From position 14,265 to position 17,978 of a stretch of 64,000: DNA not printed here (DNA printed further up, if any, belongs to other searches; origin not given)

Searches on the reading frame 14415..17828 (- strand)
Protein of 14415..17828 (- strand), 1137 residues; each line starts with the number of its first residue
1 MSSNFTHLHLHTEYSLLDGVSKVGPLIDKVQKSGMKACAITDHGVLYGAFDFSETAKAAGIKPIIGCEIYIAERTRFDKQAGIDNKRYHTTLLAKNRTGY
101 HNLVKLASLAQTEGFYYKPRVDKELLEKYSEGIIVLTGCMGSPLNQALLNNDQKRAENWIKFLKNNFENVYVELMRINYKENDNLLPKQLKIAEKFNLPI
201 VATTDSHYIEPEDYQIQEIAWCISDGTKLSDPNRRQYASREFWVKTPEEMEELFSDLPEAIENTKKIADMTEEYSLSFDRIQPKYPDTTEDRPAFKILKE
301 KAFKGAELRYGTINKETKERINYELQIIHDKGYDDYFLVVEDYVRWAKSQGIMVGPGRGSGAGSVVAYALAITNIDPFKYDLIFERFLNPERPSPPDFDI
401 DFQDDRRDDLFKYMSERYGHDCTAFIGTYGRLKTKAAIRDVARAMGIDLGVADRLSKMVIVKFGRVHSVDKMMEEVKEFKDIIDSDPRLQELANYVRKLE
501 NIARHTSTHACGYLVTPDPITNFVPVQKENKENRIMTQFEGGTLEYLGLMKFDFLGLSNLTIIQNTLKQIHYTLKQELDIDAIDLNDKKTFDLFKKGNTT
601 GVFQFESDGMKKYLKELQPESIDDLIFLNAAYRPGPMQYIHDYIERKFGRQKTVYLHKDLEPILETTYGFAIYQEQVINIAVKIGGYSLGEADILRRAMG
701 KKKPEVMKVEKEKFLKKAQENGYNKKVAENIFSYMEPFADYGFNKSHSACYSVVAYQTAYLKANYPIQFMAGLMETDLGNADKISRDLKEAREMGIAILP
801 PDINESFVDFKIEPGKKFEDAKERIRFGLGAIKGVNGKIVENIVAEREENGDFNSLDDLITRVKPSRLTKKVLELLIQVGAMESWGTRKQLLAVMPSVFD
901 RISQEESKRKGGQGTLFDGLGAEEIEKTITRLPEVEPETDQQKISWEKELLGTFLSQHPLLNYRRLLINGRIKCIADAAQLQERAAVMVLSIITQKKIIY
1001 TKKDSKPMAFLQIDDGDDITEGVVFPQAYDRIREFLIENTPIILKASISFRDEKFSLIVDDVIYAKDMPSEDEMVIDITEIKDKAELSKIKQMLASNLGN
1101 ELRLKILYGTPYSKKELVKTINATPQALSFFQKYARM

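Call 77: search_protein_families(library=pfam, proteins=[window:14415-17828:-], max_evalue=0.00001)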
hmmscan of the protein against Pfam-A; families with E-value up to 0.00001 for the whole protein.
window:14415-17828:- (1137 aa): 6 families
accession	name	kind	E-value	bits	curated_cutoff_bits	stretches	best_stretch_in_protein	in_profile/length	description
PF07733.18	DNA_pol3_alpha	-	2.5e-95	319.4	23.9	1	297-556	2-260/260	Bacterial DNA polymerase III alpha NTPase domain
PF17657.6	DNA_pol3_finger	-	2e-62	209.9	22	1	559-722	1-166/166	Bacterial DNA polymerase III alpha subunit finger domain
PF02811.25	PHP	-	9e-54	182.7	26.4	1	7-176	1-163/164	PHP domain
PF14579.12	HHH_6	-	3.5e-28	98.1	25.6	1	795-890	1-89/90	Helix-hairpin-helix motif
PF01336.31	tRNA_anti-codon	-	1.8e-07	31.4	27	1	999-1062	7-72/75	OB-fold nucleic acid binding domain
PF12836.13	HHH_3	-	4.2e-06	27.2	27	0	830-873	17-57/65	Helix-hairpin-helix motif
